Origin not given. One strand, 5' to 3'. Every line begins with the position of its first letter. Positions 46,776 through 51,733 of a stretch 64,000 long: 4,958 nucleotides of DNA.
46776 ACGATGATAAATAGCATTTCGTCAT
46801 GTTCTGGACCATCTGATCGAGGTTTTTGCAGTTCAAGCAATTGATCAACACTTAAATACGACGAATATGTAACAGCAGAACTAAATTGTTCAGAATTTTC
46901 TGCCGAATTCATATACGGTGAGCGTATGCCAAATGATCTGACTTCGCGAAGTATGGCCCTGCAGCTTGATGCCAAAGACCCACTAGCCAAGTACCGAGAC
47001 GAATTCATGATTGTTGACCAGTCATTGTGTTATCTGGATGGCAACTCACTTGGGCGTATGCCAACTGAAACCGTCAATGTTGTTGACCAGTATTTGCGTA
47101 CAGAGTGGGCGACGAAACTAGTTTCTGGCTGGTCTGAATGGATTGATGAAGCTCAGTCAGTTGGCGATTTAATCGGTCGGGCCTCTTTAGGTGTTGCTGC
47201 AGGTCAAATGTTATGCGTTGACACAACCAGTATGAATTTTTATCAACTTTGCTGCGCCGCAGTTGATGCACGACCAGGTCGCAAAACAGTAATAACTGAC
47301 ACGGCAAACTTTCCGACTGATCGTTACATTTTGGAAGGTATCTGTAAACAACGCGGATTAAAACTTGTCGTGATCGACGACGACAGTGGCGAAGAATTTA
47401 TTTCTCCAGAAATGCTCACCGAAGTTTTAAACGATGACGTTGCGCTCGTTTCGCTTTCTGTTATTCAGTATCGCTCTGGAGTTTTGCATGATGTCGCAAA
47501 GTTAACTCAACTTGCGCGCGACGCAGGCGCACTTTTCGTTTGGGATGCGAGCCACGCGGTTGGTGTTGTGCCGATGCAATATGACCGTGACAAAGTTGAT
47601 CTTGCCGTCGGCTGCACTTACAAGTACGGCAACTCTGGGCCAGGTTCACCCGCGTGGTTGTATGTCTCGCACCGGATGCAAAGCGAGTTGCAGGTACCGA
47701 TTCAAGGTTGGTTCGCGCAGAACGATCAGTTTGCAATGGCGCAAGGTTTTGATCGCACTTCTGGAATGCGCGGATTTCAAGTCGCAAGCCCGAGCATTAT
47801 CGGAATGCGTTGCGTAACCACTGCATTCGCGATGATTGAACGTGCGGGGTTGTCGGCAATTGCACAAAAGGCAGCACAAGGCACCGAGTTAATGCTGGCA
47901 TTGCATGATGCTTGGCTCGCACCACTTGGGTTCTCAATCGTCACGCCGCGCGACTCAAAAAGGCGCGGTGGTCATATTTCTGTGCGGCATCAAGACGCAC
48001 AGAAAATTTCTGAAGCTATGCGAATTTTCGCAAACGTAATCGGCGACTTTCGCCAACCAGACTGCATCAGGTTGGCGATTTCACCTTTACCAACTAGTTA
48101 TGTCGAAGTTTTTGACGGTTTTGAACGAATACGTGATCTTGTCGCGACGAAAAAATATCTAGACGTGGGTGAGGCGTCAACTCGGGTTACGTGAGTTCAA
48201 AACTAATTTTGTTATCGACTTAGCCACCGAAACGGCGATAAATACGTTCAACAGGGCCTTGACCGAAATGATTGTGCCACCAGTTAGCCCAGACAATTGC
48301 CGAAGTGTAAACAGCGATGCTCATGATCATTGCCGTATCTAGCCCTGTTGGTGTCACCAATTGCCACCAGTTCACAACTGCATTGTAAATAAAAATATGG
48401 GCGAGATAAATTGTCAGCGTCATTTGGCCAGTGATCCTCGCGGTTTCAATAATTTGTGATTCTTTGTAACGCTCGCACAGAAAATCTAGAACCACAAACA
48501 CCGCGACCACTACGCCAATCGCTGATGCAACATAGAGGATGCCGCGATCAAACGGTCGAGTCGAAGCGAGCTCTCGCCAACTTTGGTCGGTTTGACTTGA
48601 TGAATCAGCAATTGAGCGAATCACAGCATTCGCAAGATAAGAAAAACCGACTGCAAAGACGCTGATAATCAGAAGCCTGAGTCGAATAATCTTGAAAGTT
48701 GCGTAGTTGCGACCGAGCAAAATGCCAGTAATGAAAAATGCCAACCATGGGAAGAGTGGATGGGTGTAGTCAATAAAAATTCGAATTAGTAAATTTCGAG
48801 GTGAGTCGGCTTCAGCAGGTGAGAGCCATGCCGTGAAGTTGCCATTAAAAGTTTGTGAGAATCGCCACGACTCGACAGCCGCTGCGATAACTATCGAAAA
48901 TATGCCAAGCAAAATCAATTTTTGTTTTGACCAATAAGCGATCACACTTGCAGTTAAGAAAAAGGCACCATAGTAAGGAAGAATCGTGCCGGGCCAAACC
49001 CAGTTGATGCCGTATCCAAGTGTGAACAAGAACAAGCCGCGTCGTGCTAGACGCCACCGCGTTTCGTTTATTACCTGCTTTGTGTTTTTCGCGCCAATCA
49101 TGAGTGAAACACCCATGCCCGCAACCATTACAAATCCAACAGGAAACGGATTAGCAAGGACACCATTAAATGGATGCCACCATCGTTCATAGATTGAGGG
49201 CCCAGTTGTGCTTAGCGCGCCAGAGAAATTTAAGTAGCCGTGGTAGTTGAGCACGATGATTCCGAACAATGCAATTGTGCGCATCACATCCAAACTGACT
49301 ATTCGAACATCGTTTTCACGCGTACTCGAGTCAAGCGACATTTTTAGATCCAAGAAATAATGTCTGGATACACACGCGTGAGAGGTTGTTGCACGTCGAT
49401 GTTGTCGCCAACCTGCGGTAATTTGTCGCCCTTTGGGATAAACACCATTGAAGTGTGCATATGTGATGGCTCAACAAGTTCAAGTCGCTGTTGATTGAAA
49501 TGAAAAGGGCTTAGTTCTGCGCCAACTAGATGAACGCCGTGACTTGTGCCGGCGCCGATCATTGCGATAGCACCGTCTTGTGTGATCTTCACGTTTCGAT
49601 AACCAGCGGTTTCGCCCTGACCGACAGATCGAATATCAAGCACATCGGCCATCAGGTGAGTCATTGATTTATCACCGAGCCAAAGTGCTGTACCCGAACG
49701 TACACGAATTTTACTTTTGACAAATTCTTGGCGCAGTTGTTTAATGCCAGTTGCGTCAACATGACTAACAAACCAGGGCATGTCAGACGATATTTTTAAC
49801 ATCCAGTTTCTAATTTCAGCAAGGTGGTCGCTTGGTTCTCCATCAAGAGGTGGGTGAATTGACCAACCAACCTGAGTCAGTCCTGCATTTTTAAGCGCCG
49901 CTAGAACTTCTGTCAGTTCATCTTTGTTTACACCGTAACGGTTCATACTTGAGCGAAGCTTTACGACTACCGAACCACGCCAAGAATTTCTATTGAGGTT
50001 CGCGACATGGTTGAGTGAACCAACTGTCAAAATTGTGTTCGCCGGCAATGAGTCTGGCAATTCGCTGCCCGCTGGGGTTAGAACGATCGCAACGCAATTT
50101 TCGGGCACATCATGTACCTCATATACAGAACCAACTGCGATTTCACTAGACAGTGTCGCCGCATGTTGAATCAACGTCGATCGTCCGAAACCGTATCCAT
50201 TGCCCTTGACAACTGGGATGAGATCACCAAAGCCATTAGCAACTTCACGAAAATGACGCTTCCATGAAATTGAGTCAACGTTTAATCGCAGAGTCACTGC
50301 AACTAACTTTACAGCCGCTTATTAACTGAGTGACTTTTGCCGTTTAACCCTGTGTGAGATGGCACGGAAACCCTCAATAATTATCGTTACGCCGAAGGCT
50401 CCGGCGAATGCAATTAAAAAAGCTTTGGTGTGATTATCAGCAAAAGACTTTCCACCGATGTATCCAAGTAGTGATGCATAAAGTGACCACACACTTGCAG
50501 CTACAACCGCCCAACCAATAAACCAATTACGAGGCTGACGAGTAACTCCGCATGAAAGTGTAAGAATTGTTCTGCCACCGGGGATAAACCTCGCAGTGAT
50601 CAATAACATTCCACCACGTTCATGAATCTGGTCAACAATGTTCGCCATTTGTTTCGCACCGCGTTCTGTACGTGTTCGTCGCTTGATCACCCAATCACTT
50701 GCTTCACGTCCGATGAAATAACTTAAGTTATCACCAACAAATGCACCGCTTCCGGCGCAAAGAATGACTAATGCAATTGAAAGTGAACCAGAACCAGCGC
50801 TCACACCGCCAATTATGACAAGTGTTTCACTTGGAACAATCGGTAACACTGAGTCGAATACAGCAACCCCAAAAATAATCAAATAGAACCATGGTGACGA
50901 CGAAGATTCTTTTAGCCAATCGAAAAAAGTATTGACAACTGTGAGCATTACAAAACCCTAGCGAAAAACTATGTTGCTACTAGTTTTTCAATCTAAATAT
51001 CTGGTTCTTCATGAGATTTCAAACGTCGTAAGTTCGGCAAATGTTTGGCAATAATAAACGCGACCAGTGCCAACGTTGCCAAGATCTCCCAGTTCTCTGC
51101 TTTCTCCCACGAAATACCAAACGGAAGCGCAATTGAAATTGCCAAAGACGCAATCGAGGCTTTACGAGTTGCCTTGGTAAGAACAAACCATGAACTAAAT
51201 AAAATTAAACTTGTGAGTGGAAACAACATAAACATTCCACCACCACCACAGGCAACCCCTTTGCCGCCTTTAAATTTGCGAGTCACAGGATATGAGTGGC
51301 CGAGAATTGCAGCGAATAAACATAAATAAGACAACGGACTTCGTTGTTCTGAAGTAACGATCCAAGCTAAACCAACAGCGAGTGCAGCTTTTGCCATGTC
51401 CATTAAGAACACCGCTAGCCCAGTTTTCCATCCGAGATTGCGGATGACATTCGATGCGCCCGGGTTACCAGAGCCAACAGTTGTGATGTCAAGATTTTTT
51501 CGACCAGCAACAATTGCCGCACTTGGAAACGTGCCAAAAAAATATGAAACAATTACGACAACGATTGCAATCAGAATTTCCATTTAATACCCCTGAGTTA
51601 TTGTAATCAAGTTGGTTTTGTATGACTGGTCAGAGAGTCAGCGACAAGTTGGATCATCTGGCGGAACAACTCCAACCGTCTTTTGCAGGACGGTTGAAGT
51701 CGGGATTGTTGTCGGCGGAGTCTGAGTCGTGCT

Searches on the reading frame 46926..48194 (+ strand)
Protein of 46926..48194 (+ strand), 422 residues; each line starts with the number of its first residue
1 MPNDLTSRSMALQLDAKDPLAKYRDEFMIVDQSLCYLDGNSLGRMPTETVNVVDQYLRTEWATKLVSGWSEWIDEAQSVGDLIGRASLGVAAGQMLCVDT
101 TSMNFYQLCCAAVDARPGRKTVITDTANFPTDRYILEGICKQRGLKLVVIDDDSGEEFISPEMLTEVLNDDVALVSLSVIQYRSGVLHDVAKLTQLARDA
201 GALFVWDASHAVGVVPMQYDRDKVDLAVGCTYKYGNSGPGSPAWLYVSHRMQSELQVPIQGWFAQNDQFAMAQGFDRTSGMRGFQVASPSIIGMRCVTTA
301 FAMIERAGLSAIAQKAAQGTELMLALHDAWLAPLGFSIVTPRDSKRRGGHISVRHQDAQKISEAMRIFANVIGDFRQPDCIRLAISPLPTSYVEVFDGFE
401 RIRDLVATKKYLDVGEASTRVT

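Call 32: search_protein_families(library=pfam, proteins=[window:46926-48194:+], max_evalue=0.00001)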
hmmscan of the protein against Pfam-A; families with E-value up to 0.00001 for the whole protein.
window:46926-48194:+ (422 aa): 2 families
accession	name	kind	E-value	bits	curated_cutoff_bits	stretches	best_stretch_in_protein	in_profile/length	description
PF22580.2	KYNU_C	-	4.7e-22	78.2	27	1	313-399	2-87/90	Kynureninase C-terminal domain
PF00266.25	Aminotran_5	-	1.2e-16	61.1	21.5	1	100-359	71-320/371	Aminotransferase class-V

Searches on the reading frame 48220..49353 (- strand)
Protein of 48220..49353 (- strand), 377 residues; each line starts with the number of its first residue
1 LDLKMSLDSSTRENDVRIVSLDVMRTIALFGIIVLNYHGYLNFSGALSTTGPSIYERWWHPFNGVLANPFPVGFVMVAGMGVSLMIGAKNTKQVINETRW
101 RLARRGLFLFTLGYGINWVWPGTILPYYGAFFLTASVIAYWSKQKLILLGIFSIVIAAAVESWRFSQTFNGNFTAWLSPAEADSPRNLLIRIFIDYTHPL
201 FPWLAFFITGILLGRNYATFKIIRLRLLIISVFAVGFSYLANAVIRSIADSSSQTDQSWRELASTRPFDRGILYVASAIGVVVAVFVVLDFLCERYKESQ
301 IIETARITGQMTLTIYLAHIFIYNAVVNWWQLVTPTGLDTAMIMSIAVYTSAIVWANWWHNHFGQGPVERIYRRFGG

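Call 32: search_protein_families(library=pfam, proteins=[window:48220-49353:-], max_evalue=0.00001)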
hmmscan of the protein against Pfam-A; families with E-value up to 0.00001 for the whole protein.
window:48220-49353:- (377 aa): 3 families
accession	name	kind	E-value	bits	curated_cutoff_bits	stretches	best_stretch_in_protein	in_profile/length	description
PF04235.18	DUF418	-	1.4e-11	45.1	23.6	1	259-374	42-158/163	Protein of unknown function (DUF418)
PF07786.18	HGSNAT_cat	-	9.7e-10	38.8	22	1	17-219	1-186/222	Heparan-alpha-glucosaminide N-acetyltransferase, catalytic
PF01757.29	Acyl_transf_3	-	2.5e-07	30.5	31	1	19-355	2-319/326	Acyltransferase domain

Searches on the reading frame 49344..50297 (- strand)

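Call 32: search_protein_families(library=pfam, proteins=[window:49344-50297:-], max_evalue=0.00001)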
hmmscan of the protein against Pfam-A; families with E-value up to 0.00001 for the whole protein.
window:49344-50297:- (317 aa): 1 family
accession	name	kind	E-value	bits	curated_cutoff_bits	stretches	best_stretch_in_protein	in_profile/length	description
PF01168.26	Ala_racemase_N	-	1.2e-13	51.7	24.1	1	16-156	13-163/220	Alanine racemase, N-terminal domain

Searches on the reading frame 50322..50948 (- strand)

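Call 32: search_protein_families(library=pfam, proteins=[window:50322-50948:-], max_evalue=0.00001)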
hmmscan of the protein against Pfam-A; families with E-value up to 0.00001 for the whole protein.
window:50322-50948:- (208 aa): 1 family
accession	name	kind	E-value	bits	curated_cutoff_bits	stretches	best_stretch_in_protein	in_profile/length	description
PF09335.16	VTT_dom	-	1e-17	65.2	33.9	1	38-163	1-122/123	VTT domain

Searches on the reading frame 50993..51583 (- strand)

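Call 32: search_protein_families(library=pfam, proteins=[window:50993-51583:-], max_evalue=0.00001)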
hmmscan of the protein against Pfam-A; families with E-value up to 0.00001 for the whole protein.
window:50993-51583:- (196 aa): 1 family
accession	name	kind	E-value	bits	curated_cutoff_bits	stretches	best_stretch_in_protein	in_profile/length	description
PF02660.20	G3P_acyltransf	-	1e-41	143.2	24.1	1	12-188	1-164/164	Glycerol-3-phosphate acyltransferase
